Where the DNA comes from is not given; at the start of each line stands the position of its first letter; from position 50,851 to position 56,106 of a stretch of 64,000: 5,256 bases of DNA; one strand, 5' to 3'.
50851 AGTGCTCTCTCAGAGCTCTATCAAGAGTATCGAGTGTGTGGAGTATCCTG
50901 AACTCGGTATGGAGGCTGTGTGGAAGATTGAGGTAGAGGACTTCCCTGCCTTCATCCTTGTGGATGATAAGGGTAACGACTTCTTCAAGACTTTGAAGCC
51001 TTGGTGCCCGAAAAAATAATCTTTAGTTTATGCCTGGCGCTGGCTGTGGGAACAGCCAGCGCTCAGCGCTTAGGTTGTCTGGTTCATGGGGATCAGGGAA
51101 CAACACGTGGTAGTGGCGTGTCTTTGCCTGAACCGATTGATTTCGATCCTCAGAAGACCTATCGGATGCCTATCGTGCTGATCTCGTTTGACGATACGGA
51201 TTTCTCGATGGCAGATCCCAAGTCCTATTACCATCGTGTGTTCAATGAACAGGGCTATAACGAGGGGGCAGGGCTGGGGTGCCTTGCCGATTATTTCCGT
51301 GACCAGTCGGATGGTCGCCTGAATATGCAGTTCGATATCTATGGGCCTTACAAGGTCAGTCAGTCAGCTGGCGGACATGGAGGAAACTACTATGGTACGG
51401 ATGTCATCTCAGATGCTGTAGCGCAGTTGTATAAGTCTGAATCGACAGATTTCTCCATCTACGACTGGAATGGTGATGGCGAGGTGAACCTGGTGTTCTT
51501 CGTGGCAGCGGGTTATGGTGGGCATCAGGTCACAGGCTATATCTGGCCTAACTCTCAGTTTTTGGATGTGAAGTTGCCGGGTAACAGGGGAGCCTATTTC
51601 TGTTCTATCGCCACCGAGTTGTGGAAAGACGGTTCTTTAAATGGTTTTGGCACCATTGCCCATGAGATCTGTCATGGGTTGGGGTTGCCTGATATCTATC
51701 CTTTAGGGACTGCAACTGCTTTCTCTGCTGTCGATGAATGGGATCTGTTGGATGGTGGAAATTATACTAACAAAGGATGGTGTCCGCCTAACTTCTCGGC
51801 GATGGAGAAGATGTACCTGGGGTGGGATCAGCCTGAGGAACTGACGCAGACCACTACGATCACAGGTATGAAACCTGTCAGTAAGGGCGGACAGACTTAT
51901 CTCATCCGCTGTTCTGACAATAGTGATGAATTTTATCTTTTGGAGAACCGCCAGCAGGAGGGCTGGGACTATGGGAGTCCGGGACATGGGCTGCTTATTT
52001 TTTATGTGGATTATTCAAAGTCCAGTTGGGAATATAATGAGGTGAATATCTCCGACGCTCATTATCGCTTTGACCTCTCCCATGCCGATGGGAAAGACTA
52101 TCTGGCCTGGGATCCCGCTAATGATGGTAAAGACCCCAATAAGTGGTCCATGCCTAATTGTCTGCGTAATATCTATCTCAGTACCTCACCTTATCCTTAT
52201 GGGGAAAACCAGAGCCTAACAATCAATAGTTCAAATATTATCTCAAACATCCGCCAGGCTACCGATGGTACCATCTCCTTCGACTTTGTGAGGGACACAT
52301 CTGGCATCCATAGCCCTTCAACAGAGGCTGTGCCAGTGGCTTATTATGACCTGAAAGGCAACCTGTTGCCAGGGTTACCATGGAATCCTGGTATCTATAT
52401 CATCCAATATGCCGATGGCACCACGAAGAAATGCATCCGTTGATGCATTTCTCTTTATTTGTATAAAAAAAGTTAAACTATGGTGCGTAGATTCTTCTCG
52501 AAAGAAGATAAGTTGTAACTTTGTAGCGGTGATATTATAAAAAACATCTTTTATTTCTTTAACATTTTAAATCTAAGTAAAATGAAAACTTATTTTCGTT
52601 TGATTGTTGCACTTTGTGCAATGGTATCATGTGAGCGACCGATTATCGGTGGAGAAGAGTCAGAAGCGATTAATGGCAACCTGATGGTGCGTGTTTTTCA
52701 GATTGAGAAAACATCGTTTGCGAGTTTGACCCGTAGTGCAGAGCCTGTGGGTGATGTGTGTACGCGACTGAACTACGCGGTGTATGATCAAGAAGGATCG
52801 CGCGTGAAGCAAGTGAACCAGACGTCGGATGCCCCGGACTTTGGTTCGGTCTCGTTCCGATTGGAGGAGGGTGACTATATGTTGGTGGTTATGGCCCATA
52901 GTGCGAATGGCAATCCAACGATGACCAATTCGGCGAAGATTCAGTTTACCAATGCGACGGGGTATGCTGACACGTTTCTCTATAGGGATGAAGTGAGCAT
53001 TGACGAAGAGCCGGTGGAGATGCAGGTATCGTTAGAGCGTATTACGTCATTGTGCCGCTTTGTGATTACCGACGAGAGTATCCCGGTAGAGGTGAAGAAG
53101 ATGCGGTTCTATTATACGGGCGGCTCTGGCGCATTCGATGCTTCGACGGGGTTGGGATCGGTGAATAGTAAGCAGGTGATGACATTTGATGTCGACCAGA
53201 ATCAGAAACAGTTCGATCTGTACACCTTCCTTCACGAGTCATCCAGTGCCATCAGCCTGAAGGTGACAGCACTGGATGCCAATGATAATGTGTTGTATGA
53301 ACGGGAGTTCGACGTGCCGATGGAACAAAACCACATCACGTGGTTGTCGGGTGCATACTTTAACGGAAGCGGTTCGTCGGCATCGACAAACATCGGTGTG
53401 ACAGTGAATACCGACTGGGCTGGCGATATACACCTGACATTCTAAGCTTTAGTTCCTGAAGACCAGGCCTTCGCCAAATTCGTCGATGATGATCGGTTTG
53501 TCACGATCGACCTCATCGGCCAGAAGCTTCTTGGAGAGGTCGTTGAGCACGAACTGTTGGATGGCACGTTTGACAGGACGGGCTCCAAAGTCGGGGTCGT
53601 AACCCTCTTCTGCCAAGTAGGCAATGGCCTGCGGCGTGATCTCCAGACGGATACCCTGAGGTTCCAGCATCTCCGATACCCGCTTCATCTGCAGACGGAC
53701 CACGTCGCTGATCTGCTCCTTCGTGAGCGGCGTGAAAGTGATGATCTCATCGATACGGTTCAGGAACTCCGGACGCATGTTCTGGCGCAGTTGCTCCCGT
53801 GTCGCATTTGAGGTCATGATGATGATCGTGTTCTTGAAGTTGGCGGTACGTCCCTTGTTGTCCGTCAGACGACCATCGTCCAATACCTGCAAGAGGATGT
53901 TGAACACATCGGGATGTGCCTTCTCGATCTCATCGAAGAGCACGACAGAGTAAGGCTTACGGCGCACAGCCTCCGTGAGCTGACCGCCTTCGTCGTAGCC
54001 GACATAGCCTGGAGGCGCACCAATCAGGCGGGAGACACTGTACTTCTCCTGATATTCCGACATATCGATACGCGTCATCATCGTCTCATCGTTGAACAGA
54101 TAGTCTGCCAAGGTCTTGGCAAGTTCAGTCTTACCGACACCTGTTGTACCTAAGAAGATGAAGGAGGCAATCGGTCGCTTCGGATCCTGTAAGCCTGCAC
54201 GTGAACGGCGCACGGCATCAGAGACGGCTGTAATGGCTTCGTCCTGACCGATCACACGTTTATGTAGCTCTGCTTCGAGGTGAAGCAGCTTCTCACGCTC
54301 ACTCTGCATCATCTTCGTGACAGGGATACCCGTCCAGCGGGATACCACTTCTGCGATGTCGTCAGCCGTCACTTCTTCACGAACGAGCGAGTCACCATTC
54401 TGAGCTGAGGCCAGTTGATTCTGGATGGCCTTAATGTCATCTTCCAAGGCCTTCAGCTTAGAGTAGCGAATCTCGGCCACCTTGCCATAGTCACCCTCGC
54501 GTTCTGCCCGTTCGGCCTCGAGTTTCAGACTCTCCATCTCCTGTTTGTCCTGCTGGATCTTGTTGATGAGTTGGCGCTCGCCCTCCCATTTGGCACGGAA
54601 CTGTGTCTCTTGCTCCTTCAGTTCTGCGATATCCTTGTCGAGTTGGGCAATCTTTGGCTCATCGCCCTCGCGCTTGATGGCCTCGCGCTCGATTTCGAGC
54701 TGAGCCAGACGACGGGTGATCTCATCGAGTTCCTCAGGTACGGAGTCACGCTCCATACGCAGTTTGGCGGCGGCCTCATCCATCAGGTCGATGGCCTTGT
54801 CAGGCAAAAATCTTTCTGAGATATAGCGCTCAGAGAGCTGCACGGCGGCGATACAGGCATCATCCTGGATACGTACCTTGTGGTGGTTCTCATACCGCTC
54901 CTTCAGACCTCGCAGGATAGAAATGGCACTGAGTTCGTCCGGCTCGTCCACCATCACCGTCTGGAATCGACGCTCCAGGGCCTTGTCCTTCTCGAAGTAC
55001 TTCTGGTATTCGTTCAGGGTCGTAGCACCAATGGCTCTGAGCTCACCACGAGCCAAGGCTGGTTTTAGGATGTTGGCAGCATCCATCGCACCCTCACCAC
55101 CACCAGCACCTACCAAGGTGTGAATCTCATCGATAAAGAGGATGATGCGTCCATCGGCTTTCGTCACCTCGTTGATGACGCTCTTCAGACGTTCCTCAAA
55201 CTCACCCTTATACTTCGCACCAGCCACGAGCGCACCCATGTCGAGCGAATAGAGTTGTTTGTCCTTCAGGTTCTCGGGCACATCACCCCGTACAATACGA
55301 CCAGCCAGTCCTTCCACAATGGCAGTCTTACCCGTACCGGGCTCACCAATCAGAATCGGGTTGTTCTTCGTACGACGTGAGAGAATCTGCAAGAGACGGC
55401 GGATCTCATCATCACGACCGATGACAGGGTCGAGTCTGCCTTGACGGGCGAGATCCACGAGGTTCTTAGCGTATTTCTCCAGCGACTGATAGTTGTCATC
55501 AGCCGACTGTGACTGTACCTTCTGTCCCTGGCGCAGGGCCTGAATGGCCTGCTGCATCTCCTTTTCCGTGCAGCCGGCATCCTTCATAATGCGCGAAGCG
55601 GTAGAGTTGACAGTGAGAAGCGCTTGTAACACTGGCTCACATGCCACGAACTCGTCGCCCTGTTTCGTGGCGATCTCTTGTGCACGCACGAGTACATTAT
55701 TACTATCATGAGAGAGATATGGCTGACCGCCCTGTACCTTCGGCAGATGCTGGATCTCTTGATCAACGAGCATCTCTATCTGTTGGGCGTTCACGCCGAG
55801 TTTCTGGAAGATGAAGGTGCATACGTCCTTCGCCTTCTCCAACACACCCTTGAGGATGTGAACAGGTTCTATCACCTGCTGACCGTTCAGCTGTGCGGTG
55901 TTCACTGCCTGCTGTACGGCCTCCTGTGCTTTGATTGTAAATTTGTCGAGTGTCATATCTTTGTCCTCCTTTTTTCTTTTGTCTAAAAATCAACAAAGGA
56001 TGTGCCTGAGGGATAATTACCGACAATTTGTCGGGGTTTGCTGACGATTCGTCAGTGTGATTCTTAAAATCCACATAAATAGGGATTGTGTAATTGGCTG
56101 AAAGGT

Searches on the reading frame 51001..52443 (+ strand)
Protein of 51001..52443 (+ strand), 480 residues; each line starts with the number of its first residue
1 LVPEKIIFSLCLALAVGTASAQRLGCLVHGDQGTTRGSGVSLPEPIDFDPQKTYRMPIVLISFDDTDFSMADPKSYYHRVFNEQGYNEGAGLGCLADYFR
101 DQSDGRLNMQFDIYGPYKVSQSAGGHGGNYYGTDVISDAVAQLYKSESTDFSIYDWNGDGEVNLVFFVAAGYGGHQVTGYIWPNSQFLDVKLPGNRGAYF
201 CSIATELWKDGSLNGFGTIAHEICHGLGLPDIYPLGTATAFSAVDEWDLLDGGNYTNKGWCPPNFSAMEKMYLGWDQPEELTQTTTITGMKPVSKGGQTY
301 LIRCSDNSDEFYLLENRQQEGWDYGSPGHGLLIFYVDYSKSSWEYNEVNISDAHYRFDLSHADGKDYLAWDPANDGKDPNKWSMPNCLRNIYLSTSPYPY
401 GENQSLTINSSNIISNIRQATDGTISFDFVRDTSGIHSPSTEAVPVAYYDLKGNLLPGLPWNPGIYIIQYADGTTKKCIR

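Call 49: search_protein_families(library=pfam, proteins=[window:51001-52443:+], max_evalue=0.0001)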
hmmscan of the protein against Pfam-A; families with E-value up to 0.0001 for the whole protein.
window:51001-52443:+ (480 aa): 1 family
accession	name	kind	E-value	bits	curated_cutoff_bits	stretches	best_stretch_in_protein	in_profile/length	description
PF05547.17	Peptidase_M6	-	5.7e-08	32.8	22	1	215-273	225-285/294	Immune inhibitor A peptidase M6, catalytic domain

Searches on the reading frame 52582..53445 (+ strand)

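Call 49: search_protein_families(library=pfam, proteins=[window:52582-53445:+], max_evalue=0.0001)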
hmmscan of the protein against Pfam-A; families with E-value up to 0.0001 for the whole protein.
window:52582-53445:+ (287 aa): 1 family
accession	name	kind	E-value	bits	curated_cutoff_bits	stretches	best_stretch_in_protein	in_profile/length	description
PF08842.16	Mfa2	-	8.5e-12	45.7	21.2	1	53-279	21-271/277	Fimbrillin-A associated anchor proteins Mfa1 and Mfa2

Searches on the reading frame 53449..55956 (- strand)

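Call 49: search_protein_families(library=pfam, proteins=[window:53449-55956:-], max_evalue=0.0001)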
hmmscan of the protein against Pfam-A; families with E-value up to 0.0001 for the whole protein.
window:53449-55956:- (835 aa): 17 families
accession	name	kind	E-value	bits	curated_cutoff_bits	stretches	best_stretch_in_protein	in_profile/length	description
PF07724.20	AAA_2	-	8.6e-64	215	27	1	594-738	1-166/166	AAA domain (Cdc48 subfamily)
PF17871.7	AAA_lid_9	-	5.2e-35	119.9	22.8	1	343-440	4-101/104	AAA lid domain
PF00004.35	AAA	-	6.6e-25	88.5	21.2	2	201-333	2-125/131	ATPase family associated with various cellular activities (AAA)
PF10431.15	ClpB_D2-small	-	3.4e-24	85.1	21.9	1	744-822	1-79/81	C-terminal, D2-small domain, of ClpB protein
PF07728.20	AAA_5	-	1.6e-20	74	22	1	599-734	2-138/139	AAA domain (dynein-related subfamily)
PF13191.12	AAA_16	-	3.3e-12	47.7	32.6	1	178-226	2-60/167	AAA ATPase domain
PF02861.25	Clp_N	-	7.8e-12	45.6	20.7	1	92-142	1-52/53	Clp amino terminal domain, pathogenicity island component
PF00158.32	Sigma54_activat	-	1.2e-10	41.8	20.2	1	596-737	22-164/168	Sigma-54 interaction domain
PF13401.12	AAA_22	-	1.4e-08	35.6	27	0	196-286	4-97/130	AAA domain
PF05621.17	TniB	-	9.2e-07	28.9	22.4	0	184-336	22-184/189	Bacterial TniB protein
PF20720.3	nSTAND3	-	2.6e-06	27.6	27.2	0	600-633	21-55/155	Novel STAND NTPase 3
PF12775.13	AAA_7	-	8.9e-06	25.8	25.8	0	598-645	35-82/181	P-loop containing dynein motor region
PF20030.5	bpMoxR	-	1.2e-05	25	27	0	179-221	15-55/205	MoxR domain in the MoxR-vWA-beta-propeller ternary systems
PF13173.12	AAA_14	-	1.9e-05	25.1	27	0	600-695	6-88/129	AAA domain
PF23569.1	NBD_SMAX1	-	3.1e-05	24.2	27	0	182-278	16-115/212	SMAX1 nucleotide binding domain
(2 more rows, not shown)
